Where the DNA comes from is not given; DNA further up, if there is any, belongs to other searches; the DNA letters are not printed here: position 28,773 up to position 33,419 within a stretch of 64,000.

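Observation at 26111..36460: Candidate novel ATP-dependent radical-type enzyme system: two tandem phytoene-desaturase-family flavoproteins, a 1448-aa double-activase/HgdB-like fusion, and a patatin lipase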

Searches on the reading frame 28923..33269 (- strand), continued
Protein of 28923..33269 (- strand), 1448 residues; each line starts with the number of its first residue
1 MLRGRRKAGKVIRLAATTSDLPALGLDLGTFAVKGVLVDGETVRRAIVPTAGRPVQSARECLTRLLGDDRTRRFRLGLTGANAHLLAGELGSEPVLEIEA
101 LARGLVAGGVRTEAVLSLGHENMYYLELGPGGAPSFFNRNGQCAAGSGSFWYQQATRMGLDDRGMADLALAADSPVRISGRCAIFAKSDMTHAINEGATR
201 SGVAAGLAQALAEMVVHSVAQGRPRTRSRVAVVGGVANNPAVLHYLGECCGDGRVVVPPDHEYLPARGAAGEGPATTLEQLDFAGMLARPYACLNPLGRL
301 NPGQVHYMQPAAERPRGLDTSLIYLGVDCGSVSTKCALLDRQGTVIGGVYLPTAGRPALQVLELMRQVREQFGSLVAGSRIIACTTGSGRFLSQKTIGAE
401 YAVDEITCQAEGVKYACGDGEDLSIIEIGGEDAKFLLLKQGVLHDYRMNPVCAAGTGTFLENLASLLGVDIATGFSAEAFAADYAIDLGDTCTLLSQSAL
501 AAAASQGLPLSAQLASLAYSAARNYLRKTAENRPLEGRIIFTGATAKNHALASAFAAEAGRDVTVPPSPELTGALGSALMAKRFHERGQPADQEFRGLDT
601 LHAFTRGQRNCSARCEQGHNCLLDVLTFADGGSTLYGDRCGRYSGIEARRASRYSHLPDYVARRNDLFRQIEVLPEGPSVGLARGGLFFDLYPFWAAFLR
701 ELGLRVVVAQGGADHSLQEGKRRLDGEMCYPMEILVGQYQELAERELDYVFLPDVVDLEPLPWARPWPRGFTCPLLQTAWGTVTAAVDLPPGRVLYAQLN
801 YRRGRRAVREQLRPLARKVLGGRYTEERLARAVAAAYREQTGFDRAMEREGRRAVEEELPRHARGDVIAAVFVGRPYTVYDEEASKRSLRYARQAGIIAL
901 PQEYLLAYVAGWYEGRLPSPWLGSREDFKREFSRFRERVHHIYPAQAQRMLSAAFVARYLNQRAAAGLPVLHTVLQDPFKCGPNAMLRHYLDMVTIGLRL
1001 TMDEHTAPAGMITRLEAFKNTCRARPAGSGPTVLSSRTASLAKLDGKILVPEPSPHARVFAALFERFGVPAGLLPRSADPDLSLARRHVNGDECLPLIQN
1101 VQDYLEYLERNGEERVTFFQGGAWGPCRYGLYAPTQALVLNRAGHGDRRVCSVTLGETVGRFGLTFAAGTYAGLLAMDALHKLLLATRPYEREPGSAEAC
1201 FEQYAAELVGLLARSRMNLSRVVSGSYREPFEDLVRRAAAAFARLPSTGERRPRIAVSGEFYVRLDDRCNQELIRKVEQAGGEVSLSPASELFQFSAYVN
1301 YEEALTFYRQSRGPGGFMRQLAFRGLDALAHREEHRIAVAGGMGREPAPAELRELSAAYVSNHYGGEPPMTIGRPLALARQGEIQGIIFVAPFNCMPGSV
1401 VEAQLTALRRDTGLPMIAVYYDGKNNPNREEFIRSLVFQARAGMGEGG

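Call 71: search_dna_similar(query=window:28923-33269:-, collection=plasmids, mode=protein, max_rows=30)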
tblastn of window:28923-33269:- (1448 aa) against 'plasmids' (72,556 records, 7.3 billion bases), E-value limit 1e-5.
Records with a match: 32; places in all: 40; records where one place covers at least 80% of the query: 5.
Best place of each record, by identity: <60% 32.
By first word of the organism name: Escherichia 10; Klebsiella 4; Listeria 2; Fusobacterium 2; Providencia 2; Proteus 2; Collinsella 1; Acetoanaerobium 1; Haliovirga 1; Monoglobus 1; and 6 more.
By predicted mobility (MOB-suite, as given by PLSDB): non-mobilizable 26; mobilizable 4; conjugative 2.
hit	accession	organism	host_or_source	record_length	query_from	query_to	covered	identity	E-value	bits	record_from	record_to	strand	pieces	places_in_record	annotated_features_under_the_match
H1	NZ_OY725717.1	Collinsella aerofaciens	-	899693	24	1447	87%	26.4%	2e-47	267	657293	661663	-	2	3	2-hydroxyacyl-CoA dehydratase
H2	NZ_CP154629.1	Acetoanaerobium noterae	cell culture,Sludge of a digestion ...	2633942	86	1444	94%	23.3%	1e-63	248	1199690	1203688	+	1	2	none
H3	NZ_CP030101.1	Listeria monocytogenes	Environment,water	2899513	112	1309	83%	25.9%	3e-64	322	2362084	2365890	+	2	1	none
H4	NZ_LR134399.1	Listeria monocytogenes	Homo sapiens,Vein blood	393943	112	1309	83%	25.4%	3e-64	250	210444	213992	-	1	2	2-hydroxyacyl-CoA dehydratase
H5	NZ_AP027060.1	Haliovirga abyssi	-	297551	140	1400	80%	24.4%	2e-52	272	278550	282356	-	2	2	acyl-CoA dehydratase activase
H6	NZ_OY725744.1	Monoglobus pectinilyticus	-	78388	86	1025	57%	28.9%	7e-34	296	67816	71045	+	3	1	2-hydroxyacyl-CoA dehydratase | acyl-CoA dehydratase activase | acyl-CoA dehydratase activase-related protein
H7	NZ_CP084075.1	Fusobacterium vincentii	-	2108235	111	1025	56%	26.8%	3e-40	317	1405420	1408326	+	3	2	none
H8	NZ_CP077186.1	Fusobacterium animalis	Homo sapiens,resected colorectal tumor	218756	111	879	53%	26.6%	9e-51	277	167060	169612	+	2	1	acyl-CoA dehydratase activase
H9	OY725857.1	Subdoligranulum variabile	-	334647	113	753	44%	28.2%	4e-46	191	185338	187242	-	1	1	none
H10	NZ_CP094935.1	Paraclostridium bifermentans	Homo sapiens,feces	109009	24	587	39%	29.9%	1e-47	273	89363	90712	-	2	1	acyl-CoA dehydratase activase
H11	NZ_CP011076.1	Brevibacillus laterosporus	Oryza sativa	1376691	325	749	29%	23.5%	1e-14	88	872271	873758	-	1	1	none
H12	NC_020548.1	Azoarcus sp. KH32C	-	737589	300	583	20%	28.9%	7e-9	69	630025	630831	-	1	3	acyl-CoA dehydratase activase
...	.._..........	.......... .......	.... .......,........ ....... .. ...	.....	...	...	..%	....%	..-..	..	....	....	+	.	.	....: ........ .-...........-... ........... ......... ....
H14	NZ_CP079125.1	Klebsiella pneumoniae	Homo sapiens,urine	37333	325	580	18%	31.3%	9e-11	75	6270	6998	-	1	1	yjiL: putative 2-hydroxyacyl-CoA dehydratase activator YjiL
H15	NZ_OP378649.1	Klebsiella pneumoniae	-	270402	325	580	18%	31.3%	8e-10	72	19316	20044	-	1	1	yjiL: putative 2-hydroxyacyl-CoA dehydratase activator YjiL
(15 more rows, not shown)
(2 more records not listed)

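Call 72: get_annotated_region(hit=H4, flank=4000)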
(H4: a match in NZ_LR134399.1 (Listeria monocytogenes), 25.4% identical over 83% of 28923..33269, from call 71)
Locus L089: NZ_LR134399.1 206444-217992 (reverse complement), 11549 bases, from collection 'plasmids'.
description: Listeria monocytogenes strain NCTC7974 plasmid 2, complete sequence
organism: Listeria monocytogenes (NCBI taxid 1639)
taxonomy: Bacteria; Bacillota; Bacilli; Bacillales; Listeriaceae; Listeria; Listeria monocytogenes
host: -; source: Homo sapiens,Vein blood; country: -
typing (MOB-suite, as given by PLSDB): non-mobilizable
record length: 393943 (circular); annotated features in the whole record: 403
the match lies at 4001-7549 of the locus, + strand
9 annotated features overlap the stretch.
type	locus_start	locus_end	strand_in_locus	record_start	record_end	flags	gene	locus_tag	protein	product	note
CDS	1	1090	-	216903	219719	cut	-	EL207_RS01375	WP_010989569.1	sigma-54-dependent transcriptional regulator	-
CDS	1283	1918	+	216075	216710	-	-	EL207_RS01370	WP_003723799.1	FMN-dependent NADH-azoreductase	-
CDS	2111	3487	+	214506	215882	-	-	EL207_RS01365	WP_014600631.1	amino acid permease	GO:0006865 - amino acid transport [Evidence IEA]; GO:0055085 - transmembrane transport [Evidence IEA]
CDS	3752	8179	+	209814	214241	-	-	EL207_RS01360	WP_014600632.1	2-hydroxyacyl-CoA dehydratase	-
CDS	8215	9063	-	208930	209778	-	-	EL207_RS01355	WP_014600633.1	PhzF family phenazine biosynthesis protein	GO:0009058 - biosynthetic process [Evidence IEA]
CDS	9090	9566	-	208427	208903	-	ybaK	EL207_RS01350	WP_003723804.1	Cys-tRNA(Pro) deacylase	GO:0043039 - tRNA aminoacylation [Evidence IEA]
CDS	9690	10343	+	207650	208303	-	-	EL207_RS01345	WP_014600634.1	DUF5105 domain-containing protein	-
CDS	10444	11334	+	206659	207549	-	-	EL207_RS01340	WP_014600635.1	carbon-nitrogen hydrolase family protein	-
CDS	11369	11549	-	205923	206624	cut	-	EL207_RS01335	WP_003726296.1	DUF554 domain-containing protein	-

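Call 73: get_annotated_region(hit=H1, flank=4000)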
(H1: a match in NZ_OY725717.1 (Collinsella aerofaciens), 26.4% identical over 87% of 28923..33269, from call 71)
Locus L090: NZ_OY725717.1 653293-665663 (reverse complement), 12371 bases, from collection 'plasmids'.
description: Collinsella aerofaciens strain Collinsella aerofaciens TSDC17.2-1.1 plasmid 6, complete sequence
organism: Collinsella aerofaciens (NCBI taxid 74426)
taxonomy: Bacteria; Actinomycetota; Coriobacteriia; Coriobacteriales; Coriobacteriaceae; Collinsella; Collinsella aerofaciens
host: -; source: -; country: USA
typing (MOB-suite, as given by PLSDB): non-mobilizable
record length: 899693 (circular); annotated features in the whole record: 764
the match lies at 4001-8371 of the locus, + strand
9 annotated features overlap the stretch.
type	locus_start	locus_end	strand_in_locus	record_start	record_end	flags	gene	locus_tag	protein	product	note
CDS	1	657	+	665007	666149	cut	-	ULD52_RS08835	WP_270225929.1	ammonium transporter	GO:0072488 - ammonium transmembrane transport [Evidence IEA]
CDS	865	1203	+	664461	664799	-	-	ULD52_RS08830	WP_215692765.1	P-II family nitrogen regulator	-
CDS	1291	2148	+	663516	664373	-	-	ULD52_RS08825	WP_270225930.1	HAD family hydrolase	-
CDS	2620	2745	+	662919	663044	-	-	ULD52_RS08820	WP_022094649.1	hypothetical protein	-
CDS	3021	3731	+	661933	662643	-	-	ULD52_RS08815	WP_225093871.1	TetR-like C-terminal domain-containing protein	-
CDS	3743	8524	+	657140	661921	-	-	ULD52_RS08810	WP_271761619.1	2-hydroxyacyl-CoA dehydratase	-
CDS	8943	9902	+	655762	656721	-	-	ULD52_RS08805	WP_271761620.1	3-hydroxyacyl-CoA dehydrogenase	GO:0006631 - fatty acid metabolic process [Evidence IEA]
CDS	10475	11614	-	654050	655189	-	-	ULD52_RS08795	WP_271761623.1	DUF389 domain-containing protein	-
CDS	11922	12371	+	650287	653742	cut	-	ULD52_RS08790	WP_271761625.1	CAP domain-containing protein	-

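Call 75: search_protein_families(library=pfam, proteins=[L089:3752-8179:+, L090:3743-8524:+, P0244, P0255], max_evalue=0.001)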
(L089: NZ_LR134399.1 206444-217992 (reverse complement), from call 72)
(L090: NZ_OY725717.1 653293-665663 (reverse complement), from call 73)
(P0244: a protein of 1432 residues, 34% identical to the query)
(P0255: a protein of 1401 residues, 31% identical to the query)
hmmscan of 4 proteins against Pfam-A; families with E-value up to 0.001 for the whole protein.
L089:3752-8179:+ (1475 aa): 4 families
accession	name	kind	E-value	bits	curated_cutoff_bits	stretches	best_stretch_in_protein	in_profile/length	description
PF09989.15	DUF2229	-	1.9e-85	286.4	29.4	1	669-886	1-218/218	CoA enzyme activase uncharacterised domain (DUF2229)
PF01869.26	BcrAD_BadFG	-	2.2e-59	201.7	31.5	2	320-574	1-271/271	BadF/BadG/BcrA/BcrD ATPase family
PF01548.23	DEDD_Tnp_IS110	-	7.5e-05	23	29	0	4-73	1-67/155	Transposase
PF00370.27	FGGY_N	-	9.7e-05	22.5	28.8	0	4-48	3-46/245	FGGY family of carbohydrate kinases, N-terminal domain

L090:3743-8524:+ (1593 aa): 3 families
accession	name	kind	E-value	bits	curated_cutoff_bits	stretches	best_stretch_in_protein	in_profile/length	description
PF09989.15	DUF2229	-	3.3e-87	292.1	29.4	2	751-985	1-218/218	CoA enzyme activase uncharacterised domain (DUF2229)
PF01869.26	BcrAD_BadFG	-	7.8e-54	183.4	31.5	2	402-656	1-271/271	BadF/BadG/BcrA/BcrD ATPase family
PF01548.23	DEDD_Tnp_IS110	-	0.0009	19.5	29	0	87-171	1-82/155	Transposase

P0244 (1432 aa): 2 families
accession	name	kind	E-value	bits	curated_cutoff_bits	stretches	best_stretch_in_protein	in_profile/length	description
PF01869.26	BcrAD_BadFG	-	9.1e-68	229.1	31.5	2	314-570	1-270/271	BadF/BadG/BcrA/BcrD ATPase family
PF09989.15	DUF2229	-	1e-58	199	29.4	1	665-882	1-217/218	CoA enzyme activase uncharacterised domain (DUF2229)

P0255 (1401 aa): 3 families
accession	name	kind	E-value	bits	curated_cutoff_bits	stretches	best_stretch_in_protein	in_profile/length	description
PF01869.26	BcrAD_BadFG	-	2.1e-75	254.2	31.5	2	5-259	1-271/271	BadF/BadG/BcrA/BcrD ATPase family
PF09989.15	DUF2229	-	7.5e-63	212.5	29.4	1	671-890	1-217/218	CoA enzyme activase uncharacterised domain (DUF2229)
PF13418.12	Kelch_4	-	0.00099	19.5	21.6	0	403-440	4-41/49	Galactose oxidase, central domain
